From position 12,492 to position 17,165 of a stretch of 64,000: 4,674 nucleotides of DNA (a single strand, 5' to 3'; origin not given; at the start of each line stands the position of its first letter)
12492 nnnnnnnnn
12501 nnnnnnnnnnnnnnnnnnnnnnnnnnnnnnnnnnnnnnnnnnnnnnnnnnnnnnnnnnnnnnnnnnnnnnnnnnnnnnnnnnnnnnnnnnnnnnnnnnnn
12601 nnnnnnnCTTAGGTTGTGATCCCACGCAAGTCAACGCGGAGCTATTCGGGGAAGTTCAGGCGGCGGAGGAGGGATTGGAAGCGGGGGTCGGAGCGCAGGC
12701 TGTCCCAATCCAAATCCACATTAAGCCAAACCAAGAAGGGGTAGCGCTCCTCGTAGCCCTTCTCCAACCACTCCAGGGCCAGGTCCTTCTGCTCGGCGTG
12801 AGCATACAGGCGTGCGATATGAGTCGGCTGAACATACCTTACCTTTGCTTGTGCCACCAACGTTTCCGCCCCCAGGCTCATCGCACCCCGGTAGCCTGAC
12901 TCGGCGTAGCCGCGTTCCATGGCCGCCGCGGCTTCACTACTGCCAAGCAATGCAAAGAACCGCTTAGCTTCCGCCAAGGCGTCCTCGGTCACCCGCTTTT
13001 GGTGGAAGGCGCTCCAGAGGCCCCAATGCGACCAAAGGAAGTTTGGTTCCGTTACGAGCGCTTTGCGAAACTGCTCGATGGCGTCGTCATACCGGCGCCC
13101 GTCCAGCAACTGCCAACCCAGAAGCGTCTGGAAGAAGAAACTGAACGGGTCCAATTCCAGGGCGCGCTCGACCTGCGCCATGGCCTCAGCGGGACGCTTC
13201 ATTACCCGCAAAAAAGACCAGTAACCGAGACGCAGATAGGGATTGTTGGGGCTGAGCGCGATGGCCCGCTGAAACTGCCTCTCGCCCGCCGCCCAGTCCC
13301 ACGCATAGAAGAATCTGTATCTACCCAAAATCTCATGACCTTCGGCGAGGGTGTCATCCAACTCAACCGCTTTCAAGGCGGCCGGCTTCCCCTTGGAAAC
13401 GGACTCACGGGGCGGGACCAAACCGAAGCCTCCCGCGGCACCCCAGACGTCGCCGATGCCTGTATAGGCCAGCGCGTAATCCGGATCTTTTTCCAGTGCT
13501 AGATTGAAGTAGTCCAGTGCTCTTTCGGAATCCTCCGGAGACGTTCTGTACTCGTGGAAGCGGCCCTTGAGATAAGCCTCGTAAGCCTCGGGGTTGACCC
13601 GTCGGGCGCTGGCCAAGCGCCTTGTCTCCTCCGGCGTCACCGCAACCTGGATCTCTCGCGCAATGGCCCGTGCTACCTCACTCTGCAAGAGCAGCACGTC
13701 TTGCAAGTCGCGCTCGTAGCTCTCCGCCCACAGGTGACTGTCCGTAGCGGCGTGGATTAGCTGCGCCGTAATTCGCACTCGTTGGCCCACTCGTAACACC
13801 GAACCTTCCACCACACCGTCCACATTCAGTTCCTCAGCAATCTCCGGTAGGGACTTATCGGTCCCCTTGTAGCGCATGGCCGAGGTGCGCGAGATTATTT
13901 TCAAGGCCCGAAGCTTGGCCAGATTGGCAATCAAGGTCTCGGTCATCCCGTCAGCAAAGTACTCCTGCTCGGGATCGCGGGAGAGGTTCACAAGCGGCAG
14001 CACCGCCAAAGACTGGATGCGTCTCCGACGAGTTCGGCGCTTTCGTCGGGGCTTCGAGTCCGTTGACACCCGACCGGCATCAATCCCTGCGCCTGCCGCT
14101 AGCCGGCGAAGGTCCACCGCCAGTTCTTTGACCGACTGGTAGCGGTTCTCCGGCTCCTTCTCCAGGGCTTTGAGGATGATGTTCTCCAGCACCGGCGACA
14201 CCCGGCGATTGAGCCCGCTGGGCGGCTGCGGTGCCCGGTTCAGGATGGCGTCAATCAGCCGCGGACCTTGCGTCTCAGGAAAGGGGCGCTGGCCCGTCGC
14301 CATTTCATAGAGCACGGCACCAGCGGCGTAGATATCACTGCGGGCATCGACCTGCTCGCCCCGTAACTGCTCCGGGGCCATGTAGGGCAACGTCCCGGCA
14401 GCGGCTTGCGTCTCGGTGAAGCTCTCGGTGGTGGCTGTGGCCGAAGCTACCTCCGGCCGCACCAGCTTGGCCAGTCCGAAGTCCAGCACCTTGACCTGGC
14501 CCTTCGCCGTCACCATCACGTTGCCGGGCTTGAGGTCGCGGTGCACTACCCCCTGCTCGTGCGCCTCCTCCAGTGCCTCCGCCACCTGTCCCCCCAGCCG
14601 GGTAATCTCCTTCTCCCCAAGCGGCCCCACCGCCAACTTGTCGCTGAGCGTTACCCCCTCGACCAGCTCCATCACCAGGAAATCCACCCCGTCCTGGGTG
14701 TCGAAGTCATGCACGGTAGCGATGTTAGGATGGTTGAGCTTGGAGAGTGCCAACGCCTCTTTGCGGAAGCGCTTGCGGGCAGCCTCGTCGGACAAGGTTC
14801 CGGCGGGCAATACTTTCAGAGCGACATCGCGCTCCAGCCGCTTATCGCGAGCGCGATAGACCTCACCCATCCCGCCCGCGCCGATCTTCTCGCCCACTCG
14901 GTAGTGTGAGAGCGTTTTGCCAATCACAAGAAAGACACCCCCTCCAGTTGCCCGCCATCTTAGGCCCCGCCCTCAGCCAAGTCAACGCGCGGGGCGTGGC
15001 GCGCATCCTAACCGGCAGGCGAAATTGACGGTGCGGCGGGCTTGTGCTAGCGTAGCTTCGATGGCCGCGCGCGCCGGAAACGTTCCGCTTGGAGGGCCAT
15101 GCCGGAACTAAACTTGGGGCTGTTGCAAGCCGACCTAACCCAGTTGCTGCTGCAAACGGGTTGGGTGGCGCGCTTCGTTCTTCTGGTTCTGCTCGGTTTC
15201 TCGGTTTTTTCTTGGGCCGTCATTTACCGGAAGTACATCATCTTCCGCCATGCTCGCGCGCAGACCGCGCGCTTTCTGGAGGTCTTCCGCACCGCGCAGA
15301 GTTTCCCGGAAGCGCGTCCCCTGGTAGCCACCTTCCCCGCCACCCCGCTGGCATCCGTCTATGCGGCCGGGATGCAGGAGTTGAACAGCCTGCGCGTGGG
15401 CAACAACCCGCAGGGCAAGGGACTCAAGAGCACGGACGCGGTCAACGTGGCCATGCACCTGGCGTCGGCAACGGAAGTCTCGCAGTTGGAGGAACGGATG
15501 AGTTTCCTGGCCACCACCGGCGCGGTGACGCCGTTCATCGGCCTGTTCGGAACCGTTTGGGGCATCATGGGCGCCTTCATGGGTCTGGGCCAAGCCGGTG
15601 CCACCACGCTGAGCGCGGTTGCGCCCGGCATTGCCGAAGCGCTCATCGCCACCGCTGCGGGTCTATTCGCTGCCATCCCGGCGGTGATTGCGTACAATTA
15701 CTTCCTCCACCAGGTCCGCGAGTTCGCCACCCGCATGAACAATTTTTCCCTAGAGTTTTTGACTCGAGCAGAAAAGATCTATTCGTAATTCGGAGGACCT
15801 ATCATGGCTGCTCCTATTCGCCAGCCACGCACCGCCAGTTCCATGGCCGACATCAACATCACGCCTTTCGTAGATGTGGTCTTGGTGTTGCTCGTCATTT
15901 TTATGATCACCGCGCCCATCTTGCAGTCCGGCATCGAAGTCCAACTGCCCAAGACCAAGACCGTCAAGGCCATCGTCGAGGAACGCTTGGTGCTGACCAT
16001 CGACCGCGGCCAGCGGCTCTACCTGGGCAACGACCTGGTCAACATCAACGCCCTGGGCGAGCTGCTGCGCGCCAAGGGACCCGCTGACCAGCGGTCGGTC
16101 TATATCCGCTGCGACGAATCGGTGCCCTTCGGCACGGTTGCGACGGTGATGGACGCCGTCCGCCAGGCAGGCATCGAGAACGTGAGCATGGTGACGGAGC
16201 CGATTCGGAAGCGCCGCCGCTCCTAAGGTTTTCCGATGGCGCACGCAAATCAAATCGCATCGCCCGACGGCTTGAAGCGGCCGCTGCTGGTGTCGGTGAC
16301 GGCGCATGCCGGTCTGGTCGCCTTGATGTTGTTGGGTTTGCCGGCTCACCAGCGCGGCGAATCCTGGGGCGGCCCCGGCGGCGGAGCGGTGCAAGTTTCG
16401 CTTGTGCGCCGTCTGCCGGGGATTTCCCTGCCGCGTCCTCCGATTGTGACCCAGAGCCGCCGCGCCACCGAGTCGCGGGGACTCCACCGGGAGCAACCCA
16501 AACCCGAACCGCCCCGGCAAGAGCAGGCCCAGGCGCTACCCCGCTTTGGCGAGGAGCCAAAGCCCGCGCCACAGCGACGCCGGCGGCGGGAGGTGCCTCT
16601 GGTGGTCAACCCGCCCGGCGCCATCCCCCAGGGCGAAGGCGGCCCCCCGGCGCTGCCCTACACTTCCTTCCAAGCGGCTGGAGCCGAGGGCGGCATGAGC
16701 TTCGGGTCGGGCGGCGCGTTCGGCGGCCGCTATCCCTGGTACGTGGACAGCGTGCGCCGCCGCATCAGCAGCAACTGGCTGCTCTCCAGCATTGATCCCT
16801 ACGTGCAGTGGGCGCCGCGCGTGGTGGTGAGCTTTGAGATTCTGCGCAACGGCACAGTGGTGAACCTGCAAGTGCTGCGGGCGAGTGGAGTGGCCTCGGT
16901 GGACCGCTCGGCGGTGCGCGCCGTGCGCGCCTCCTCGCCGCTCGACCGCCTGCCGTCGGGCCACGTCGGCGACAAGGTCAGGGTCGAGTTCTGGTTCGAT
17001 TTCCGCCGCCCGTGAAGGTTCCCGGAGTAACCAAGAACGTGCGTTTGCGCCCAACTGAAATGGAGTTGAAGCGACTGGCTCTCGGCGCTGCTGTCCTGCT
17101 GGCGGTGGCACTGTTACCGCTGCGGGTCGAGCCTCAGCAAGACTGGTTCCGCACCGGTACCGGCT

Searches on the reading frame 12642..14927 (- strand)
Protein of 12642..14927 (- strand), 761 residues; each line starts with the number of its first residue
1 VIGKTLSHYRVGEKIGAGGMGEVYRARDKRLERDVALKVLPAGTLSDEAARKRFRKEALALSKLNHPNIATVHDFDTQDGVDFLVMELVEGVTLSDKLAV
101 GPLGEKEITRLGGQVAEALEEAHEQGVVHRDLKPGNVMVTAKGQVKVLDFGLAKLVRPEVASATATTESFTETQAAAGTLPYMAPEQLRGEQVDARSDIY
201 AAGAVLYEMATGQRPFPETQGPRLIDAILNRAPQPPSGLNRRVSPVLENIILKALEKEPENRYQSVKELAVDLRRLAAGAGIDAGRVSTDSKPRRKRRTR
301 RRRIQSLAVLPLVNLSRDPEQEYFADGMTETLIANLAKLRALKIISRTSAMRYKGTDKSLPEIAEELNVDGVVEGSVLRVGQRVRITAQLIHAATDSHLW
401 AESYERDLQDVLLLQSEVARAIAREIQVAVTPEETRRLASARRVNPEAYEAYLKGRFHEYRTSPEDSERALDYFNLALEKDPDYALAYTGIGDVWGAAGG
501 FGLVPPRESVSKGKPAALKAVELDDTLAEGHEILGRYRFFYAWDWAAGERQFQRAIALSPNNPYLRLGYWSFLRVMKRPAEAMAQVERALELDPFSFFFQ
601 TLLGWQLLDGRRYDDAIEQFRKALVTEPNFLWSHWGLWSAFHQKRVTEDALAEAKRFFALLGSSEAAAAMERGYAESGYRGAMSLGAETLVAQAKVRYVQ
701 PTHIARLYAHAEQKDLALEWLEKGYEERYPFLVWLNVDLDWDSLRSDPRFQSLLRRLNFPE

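Call 42: search_protein_families(library=pfam, proteins=[window:12642-14927:-], max_evalue=0.0001)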
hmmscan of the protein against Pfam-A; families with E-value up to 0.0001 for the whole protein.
window:12642-14927:- (761 aa): 11 families
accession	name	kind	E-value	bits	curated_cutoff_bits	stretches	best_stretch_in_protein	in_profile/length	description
PF00069.31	Pkinase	-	1e-51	176.3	31.7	1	9-264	1-253/263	Protein kinase domain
PF07714.23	PK_Tyr_Ser-Thr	-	8.4e-37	127.3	23.1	1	11-264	3-250/258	Protein tyrosine and serine/threonine kinase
PF03109.22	ABC1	-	9.3e-12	45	22.9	1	52-160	118-221/244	ABC1 atypical kinase-like domain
PF13414.12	TPR_11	-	1e-10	41.5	26.8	0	612-643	9-40/42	TPR repeat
PF07719.23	TPR_2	-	8.2e-10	38.5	27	0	602-629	6-33/34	Tetratricopeptide repeat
PF01636.29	APH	-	1.2e-09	38.7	23.2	0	124-155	167-199/239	Phosphotransferase enzyme family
PF13431.12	TPR_17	-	1e-08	35.2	24.4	0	587-618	3-34/34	Tetratricopeptide repeat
PF00515.34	TPR_1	-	1.4e-08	34.6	27.8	0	603-630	7-34/34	Tetratricopeptide repeat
PF14559.12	TPR_19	-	9.3e-08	32.7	25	0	545-594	7-56/68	Tetratricopeptide repeat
PF13428.12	TPR_14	-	1.8e-06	28.5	23.5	0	602-631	6-35/44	Tetratricopeptide repeat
PF14531.12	Kinase-like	-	6.2e-05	22.8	25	0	120-223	159-258/289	Kinase-like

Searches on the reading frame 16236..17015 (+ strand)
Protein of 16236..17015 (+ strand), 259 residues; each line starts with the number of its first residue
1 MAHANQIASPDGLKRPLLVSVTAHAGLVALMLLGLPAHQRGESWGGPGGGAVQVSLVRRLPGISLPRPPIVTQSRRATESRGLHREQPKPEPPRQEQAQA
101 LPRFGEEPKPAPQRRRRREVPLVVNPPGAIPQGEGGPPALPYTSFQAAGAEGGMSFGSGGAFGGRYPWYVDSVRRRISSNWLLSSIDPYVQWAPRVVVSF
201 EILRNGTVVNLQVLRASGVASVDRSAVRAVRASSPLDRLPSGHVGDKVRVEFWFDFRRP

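Call 3: search_protein_families(library=pfam, proteins=[window:16236-17015:+], max_evalue=0.01)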
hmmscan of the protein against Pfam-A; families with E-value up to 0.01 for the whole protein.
window:16236-17015:+ (259 aa): 2 families
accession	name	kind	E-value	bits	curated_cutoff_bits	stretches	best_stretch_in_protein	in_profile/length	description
PF13103.11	TonB_2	-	2.6e-12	47.2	22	1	166-252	1-85/85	TonB C terminal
PF03544.19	TonB_C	-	4.2e-07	30.8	24.6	1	195-256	17-77/79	Gram-negative bacterial TonB protein C-terminal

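Call 4: search_protein_families(library=ncbifam, proteins=[window:16236-17015:+], max_evalue=0.01)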
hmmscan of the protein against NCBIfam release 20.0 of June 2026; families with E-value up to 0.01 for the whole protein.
window:16236-17015:+ (259 aa): 2 families
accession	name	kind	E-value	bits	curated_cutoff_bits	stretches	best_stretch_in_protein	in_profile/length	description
TIGR02794.1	tolA_full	equivalog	6.2e-13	48.7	59.45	2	160-249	271-354/362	cell envelope integrity protein TolA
TIGR01352.1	tonB_Cterm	subfamily_domain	2.9e-10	40.3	27.1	1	193-254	13-73/76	TonB family protein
